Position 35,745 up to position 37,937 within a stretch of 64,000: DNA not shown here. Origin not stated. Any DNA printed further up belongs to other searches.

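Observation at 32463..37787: Kelch lipoprotein - HEAT protein - Kelch lipoprotein operon embedded in the secretion locus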

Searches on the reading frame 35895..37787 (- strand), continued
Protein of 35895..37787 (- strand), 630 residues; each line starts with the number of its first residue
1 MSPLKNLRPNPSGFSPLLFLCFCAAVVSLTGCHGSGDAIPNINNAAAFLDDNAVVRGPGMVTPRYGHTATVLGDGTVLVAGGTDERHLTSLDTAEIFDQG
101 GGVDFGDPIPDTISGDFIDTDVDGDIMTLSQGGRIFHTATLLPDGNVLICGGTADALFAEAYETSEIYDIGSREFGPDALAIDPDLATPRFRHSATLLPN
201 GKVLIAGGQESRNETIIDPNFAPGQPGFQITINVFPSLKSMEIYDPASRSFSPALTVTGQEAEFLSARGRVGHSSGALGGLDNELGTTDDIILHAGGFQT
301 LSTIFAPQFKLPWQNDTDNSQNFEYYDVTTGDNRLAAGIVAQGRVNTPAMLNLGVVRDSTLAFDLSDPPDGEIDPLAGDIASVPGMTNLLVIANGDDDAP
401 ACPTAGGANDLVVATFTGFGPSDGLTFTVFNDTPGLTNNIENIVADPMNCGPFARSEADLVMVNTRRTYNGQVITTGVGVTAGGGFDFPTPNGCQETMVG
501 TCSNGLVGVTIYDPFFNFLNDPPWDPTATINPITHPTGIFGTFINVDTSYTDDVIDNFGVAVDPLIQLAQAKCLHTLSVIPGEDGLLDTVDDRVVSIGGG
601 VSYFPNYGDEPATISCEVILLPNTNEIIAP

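Call 38: search_protein_families(library=pfam, proteins=[L038:1517-2884:+, L038:2908-4476:-, L038:4486-5850:-, L038:6051-6527:+, L038:6622-7131:+, L035:18-1007:+, L035:7686-9167:+, L035:9174-10130:+, L035:10081-12009:-, L035:12021-13109:-], max_evalue=0.01)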
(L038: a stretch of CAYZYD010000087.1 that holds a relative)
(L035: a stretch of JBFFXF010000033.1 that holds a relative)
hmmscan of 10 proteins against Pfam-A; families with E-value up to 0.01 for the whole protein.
L038:1517-2884:+ (455 aa): 2 families
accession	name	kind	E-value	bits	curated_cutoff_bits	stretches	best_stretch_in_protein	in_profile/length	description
PF01546.33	Peptidase_M20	-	9.6e-30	104.5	24.6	1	81-449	1-205/206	Peptidase family M20/M25/M40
PF07687.19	M20_dimer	-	2.8e-14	53.4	21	1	193-352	2-106/107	Peptidase dimerisation domain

L038:2908-4476:- (522 aa): 1 family
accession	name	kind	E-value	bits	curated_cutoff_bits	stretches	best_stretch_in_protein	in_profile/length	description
PF02386.22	TrkH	-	1.1e-67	229.1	27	2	43-426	8-426/502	Cation transport protein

L038:4486-5850:- (454 aa): 17 families
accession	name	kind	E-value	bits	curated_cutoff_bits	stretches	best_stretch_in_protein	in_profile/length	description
PF02254.24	TrkA_N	-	9.3e-42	142.5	23.8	2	3-123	1-116/116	TrkA-N domain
PF02080.26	TrkA_C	-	9.4e-33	112.4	27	2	380-446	2-70/71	TrkA-C domain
PF00070.33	Pyr_redox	-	2.8e-07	31.4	22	1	2-42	1-41/82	Pyridine nucleotide-disulphide oxidoreductase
PF06690.17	HcgC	-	2.4e-06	27.7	31.4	0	2-48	45-85/248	FeGP cofactor biosynthesis protein, methyltransferase HcgC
PF07992.20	Pyr_redox_2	-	2.6e-06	27.5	26.1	1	2-43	144-185/291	Pyridine nucleotide-disulphide oxidoreductase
PF03807.23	F420_oxidored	-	7.7e-06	26.9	21.6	1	2-78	1-73/94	NADP oxidoreductase coenzyme F420-dependent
PF13241.12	NAD_binding_7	-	1e-05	26.5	22.1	1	2-83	9-79/104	Putative NAD(P)-binding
PF13478.12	XdhC_C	-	0.00018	22.5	29.7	0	3-112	1-102/125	XdhC Rossmann domain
PF03435.24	Sacchrp_dh_NADP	-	0.00053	20.8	25.1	0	3-72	1-75/129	Saccharopine dehydrogenase NADP binding domain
PF02558.23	ApbA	-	0.00074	19.6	22.2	1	3-95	1-96/150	Ketopantoate reductase PanE/ApbA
PF01262.27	AlaDh_PNT_C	-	0.00094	19.1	23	1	2-71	30-98/214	Alanine dehydrogenase/PNT, C-terminal domain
PF03446.21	NAD_binding_2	-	0.001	19.5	21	0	3-48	2-43/161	NAD binding domain of 6-phosphogluconate dehydrogenase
PF01370.27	Epimerase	-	0.0013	18.6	20.9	1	6-71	4-70/240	NAD dependent epimerase/dehydratase family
PF01266.30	DAO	-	0.0014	18.7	27.9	1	3-36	2-35/353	FAD dependent oxidoreductase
PF13450.12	NAD_binding_8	-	0.0021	18.7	21.9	1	6-35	2-31/68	NAD(P)-binding Rossmann-like domain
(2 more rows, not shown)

L038:6051-6527:+ (158 aa): 0 families

L038:6622-7131:+ (169 aa): 0 families

L035:18-1007:+ (329 aa): 0 families

L035:7686-9167:+ (493 aa): 0 families

L035:9174-10130:+ (318 aa): 0 families

L035:10081-12009:- (642 aa): 1 family
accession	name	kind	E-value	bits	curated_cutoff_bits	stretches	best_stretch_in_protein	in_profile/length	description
PF11104.14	PilM_2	-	3.5e-15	56.2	27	1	6-221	1-212/340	Type IV pilus assembly protein PilM;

L035:12021-13109:- (362 aa): 0 families

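Call 42: find_encoding_contigs(protein=P0024, flank=8000, max_places=2)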
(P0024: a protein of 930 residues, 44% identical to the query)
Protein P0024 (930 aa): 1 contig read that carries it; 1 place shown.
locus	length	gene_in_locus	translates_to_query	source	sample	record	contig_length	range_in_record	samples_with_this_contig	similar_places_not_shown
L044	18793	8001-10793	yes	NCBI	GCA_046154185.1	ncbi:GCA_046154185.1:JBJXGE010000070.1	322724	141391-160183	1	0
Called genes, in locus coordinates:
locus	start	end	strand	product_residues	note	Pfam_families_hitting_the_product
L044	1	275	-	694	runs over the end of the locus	-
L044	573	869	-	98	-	-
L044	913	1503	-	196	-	PF04525:LOR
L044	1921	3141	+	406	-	PF12158:DUF3592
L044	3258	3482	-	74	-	-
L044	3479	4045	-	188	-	-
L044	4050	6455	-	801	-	PF13757:VIT_2 (weak), PF08487:VIT, PF05762:VWA_CoxE, PF00092:VWA, PF13519:VWA_2, PF13768:VWA_3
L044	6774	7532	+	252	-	PF00963:Cohesin (weak)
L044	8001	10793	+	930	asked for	PF13418:Beta-prop_TYW4 (faint), PF13415:Beta-prop_FBX42 (faint), PF24681:Kelch_KLHDC2_KLHL20_DRC7 (faint)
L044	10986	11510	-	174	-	PF16301:DUF4943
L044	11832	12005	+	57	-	-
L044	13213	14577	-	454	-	PF01433:Peptidase_M1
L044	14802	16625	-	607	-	PF13650:Asp_protease_2, PF13975:gag-asp_proteas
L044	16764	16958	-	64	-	-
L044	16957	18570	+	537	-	PF03255:ACCA (weak), PF01039:Carboxyl_trans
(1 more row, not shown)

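Call 43: find_encoding_contigs(protein=P0038, flank=8000, max_places=2)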
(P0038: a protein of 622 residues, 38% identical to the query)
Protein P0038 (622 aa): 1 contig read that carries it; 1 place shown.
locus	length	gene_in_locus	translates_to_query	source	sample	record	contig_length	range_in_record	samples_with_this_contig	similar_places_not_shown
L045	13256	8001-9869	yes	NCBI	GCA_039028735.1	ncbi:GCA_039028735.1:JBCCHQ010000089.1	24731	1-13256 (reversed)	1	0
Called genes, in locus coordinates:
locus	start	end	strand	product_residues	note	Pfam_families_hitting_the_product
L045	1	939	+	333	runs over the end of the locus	PF00561:Abhydrolase_1, PF12697:Abhydrolase_6, PF12146:Hydrolase_4 (weak)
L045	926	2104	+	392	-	PF01053:Cys_Met_Meta_PP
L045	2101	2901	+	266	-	PF00696:AA_kinase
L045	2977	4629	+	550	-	PF02776:TPP_enzyme_N, PF00205:TPP_enzyme_M, PF02775:TPP_enzyme_C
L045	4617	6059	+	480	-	PF00171:Aldedh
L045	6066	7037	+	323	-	PF13646:HEAT_2 (weak)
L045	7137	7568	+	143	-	PF00160:Pro_isomerase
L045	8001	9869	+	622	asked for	PF24681:Kelch_KLHDC2_KLHL20_DRC7 (faint), PF13415:Beta-prop_FBX42 (faint), PF13418:Beta-prop_TYW4 (faint)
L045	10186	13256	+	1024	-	PF23759:GBD_T9SS_assoc (faint)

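Call 44: find_encoding_contigs(protein=P0032, flank=8000, max_places=2)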
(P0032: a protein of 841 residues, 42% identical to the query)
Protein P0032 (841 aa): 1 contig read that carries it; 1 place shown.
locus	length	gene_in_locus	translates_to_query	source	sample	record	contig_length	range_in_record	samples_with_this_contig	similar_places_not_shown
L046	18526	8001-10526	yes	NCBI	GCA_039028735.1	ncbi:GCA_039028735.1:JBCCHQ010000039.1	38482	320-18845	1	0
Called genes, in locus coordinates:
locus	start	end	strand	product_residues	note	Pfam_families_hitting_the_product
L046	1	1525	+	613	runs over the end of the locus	?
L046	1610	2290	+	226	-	PF04542:Sigma70_r2, PF08281:Sigma70_r4_2 (weak)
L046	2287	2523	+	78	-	-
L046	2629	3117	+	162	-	PF04945:YHS (weak)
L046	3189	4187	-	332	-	-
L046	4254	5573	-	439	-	PF13620:CarboxypepD_reg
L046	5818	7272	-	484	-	-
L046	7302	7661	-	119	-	PF00404:Dockerin_1 (weak)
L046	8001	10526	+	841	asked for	PF05345:He_PIG, PF07250:Glyoxal_oxid_N (faint), PF13415:Beta-prop_FBX42 (faint), PF13418:Beta-prop_TYW4 (faint), PF24681:Kelch_KLHDC2_KLHL20_DRC7 (faint), PF24981:Beta-prop_ATRN-LZTR1 (faint), PF01344:Kelch_1 (faint), PF07646:Kelch_2 (faint)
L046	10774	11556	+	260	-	-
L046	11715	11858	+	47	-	-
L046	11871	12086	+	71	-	-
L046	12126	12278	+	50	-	-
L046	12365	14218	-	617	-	PF00512:HisKA, PF02518:HATPase_c, PF13581:HATPase_c_2 (weak)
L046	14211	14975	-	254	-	PF00072:Response_reg, PF00486:Trans_reg_C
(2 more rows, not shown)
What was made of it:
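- One such paralogue has a neighbour with a weak cohesin Pfam hit and another a neighbour with a weak dockerin hit (calls 42, 44). Stand-alone KelA paralogues exist (calls 42-44).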

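Call 48: search_protein_families(library=ncbifam, proteins=[window:35895-37787:-], max_evalue=0.01)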
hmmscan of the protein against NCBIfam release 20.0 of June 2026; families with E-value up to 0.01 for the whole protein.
window:35895-37787:- (630 aa): 2 families
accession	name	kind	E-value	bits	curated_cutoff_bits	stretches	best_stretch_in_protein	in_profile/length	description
NF052501.1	RdCuOxGlxASco2837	equivalog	5.5e-05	21.6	800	1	128-209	441-519/645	radical copper oxidase GlxA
TIGR02608.1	delta_60_rpt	domain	5.9e-05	22.8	76.5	0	193-210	4-22/55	delta-60 repeat domain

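Call 52: search_protein_families(library=pfam, proteins=[P0032, P0041, P0042, P0043, P0024, P0036], max_evalue=0.01)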
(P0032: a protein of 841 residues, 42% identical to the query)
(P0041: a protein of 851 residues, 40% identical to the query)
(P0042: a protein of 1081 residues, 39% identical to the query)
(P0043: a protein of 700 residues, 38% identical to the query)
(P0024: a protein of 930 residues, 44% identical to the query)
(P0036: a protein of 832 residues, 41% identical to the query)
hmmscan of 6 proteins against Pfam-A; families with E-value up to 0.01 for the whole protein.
P0032 (841 aa): 8 families
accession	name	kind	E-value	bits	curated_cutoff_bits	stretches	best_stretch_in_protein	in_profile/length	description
PF13418.12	Kelch_4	-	4e-14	52.7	21.6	2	306-343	1-37/49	Galactose oxidase, central domain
PF05345.18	He_PIG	-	7.1e-10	39.6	24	1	226-286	22-90/96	Putative Ig domain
PF13964.12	Kelch_6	-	1.1e-09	38.3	25.3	1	373-429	2-50/50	Kelch motif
PF01344.31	Kelch_1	-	2.4e-09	37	20.1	1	382-415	10-40/46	Kelch motif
PF07646.21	Kelch_2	-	4.6e-06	26.8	21.3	0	306-335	1-27/48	Kelch motif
PF24681.1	Kelch_KLHDC2_KLHL20_DRC7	-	1.1e-05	25.3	50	1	295-448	39-173/221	KLHDC2/KLHL20/DRC7 Kelch-repeats domain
PF24981.1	Beta-prop_ATRN-LZTR1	-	1.9e-05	24.5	50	0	372-447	201-279/289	Attractin/LZTR1 beta-propeller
PF07250.17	Glyoxal_oxid_N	-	0.0009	19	37.5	0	378-451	72-139/243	Glyoxal oxidase N-terminus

P0041 (851 aa): 7 families
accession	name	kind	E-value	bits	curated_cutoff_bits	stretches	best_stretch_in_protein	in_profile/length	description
PF13418.12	Kelch_4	-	4.6e-16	58.9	21.6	1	377-421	1-43/49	Galactose oxidase, central domain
PF05345.18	He_PIG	-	5.1e-14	52.9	24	2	136-205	16-95/96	Putative Ig domain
PF13964.12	Kelch_6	-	3.2e-11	43.3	25.3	0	311-347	1-35/50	Kelch motif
PF01344.31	Kelch_1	-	4.4e-06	26.5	20.1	0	312-347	2-34/46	Kelch motif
PF24681.1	Kelch_KLHDC2_KLHL20_DRC7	-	5.8e-06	26.2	50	1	303-453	42-172/221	KLHDC2/KLHL20/DRC7 Kelch-repeats domain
PF07646.21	Kelch_2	-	1.1e-05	25.5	21.3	0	311-347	1-36/48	Kelch motif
PF24981.1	Beta-prop_ATRN-LZTR1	-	0.00042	20.1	50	0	306-340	196-229/289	Attractin/LZTR1 beta-propeller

P0042 (1081 aa): 6 families
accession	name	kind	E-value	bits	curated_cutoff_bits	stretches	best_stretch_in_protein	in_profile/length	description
PF05345.18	He_PIG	-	3.7e-35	120.7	24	4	142-223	4-95/96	Putative Ig domain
PF13418.12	Kelch_4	-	4.8e-12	46.1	21.6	1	512-534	1-23/49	Galactose oxidase, central domain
PF13964.12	Kelch_6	-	5.6e-12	45.7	25.3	0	584-626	3-42/50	Kelch motif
PF01344.31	Kelch_1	-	1e-09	38.1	20.1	0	589-626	7-41/46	Kelch motif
PF24681.1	Kelch_KLHDC2_KLHL20_DRC7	-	3.1e-07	30.4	50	1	582-722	50-160/221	KLHDC2/KLHL20/DRC7 Kelch-repeats domain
PF24981.1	Beta-prop_ATRN-LZTR1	-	5.9e-05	22.9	50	0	582-659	201-279/289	Attractin/LZTR1 beta-propeller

P0043 (700 aa): 5 families
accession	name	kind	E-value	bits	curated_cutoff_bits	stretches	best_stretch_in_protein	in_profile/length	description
PF13964.12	Kelch_6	-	7.5e-07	29.4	25.3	0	201-244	4-44/50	Kelch motif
PF24681.1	Kelch_KLHDC2_KLHL20_DRC7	-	1.4e-06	28.2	50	1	127-279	48-179/221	KLHDC2/KLHL20/DRC7 Kelch-repeats domain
PF24981.1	Beta-prop_ATRN-LZTR1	-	1.5e-06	28.1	50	1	197-277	200-285/289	Attractin/LZTR1 beta-propeller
PF13418.12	Kelch_4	-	1.6e-06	28.4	21.6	0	129-150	1-22/49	Galactose oxidase, central domain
PF01344.31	Kelch_1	-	7e-06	25.9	20.1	0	209-241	11-40/46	Kelch motif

P0024 (930 aa): 5 families
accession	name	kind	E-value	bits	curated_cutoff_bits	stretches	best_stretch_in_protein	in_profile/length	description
PF13418.12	Kelch_4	-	2.8e-12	46.8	21.6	1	463-504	1-40/49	Galactose oxidase, central domain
PF13964.12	Kelch_6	-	2.9e-09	37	25.3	0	398-431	3-34/50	Kelch motif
PF24681.1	Kelch_KLHDC2_KLHL20_DRC7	-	1.5e-05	24.8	50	1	395-537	102-221/221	KLHDC2/KLHL20/DRC7 Kelch-repeats domain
PF07646.21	Kelch_2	-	0.0027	18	21.3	0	396-430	1-34/48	Kelch motif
PF05345.18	He_PIG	-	0.0035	18.2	24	1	309-374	19-95/96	Putative Ig domain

P0036 (832 aa): 8 families
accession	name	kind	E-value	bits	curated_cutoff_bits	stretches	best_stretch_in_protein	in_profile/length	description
PF05345.18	He_PIG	-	1.4e-12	48.3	24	2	217-286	16-95/96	Putative Ig domain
PF13418.12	Kelch_4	-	3.1e-12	46.7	21.6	1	305-342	1-37/49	Galactose oxidase, central domain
PF13964.12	Kelch_6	-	8.6e-12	45.1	25.3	2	375-423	5-50/50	Kelch motif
PF01344.31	Kelch_1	-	7.1e-10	38.6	20.1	1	310-342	5-35/46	Kelch motif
PF24981.1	Beta-prop_ATRN-LZTR1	-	7.9e-06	25.8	50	0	370-445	147-223/289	Attractin/LZTR1 beta-propeller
PF07646.21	Kelch_2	-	9.2e-06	25.8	21.3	0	309-341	5-36/48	Kelch motif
PF24681.1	Kelch_KLHDC2_KLHL20_DRC7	-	1.2e-05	25.2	50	1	300-441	98-221/221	KLHDC2/KLHL20/DRC7 Kelch-repeats domain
PF07250.17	Glyoxal_oxid_N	-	0.00047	19.9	37.5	1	281-331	90-142/243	Glyoxal oxidase N-terminus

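Call 57: search_solved_structures(query=A1, max_evalue=0.001)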
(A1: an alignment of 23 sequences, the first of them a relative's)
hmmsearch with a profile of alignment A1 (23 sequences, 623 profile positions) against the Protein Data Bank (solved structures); distinct sequences matched with E-value up to 0.001: 22.
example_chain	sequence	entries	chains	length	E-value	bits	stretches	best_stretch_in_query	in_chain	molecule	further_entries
6ryv_A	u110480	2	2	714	1.7e-08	36.5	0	145-230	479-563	Kelch domain-containing protein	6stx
6ryx_A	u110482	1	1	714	1.9e-08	36.4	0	145-230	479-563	Kelch domain-containing protein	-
6ryw_A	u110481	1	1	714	2e-08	36.3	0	145-230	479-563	Kelch domain-containing protein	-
4unm_A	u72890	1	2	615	1.4e-07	33.5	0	140-243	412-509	SECRETED PROTEIN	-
2wq8_A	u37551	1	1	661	5.1e-07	31.7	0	156-221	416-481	GALACTOSE OXIDASE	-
5lxz_B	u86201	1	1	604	1.1e-06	30.5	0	140-243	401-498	Secreted protein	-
9g8h_A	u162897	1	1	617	1.1e-06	30.5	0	145-220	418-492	Galactose oxidase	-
5lqi_A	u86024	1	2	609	1.2e-06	30.5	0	140-243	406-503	Secreted protein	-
9g43_A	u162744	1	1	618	1.2e-06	30.4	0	145-220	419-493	Galactose oxidase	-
2zw9_A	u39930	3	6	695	2.2e-06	29.6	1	144-219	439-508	Leucine carboxyl methyltransferase 2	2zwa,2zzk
8tx6_A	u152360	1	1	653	4.3e-06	28.6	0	156-221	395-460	Galactose oxidase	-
2eid_A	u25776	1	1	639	5e-06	28.4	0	156-221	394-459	Galactose oxidase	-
2eib_A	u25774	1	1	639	5.1e-06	28.3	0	156-221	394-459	Galactose oxidase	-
9ndr_A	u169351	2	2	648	5.3e-06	28.3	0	156-221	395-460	Galactose oxidase | F5/8 type C domain-containing protein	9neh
1t2x_A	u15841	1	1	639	5.6e-06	28.2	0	156-221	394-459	Galactose Oxidase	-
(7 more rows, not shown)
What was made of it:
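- The best solved-structure sequence matches of the KelA profile are AA5 oxidases and GlxA (E 1.7e-8 to 1e-6, call 57).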

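Call 83: search_protein_representatives(alignment_id=A1)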
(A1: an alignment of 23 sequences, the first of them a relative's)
Query: 23 sequences, 623 profile positions. Proteins with E-value up to 0.001 (for the whole library): 42950; up to 1e-10: 27680; up to 1e-30: 8401. The best 150 are listed.
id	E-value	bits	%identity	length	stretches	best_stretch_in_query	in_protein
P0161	0.0e+00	1029.1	-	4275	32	66-222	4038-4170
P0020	1.2e-265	899.2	-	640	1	17-620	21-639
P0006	1.4e-259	879.2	-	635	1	16-621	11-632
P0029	7.5e-250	847.1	-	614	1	27-620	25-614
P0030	5.7e-247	837.5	-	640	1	11-621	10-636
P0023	1.1e-246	836.6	-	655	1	16-622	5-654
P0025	3.2e-246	835.1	-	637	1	19-620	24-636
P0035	1.6e-245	832.7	-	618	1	26-620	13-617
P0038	2.2e-241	819.1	-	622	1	25-620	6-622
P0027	4.8e-229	778.3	-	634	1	26-622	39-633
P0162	5.8e-212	721.9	-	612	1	24-619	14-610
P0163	2.9e-204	696.5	-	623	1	24-620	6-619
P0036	9.1e-191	651.9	-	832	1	60-617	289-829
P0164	3.9e-189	646.5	-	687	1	61-616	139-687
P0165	5.8e-189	645.9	-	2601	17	66-221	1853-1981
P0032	9.2e-185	632.1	-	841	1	34-616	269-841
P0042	5.1e-184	629.6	-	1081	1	34-618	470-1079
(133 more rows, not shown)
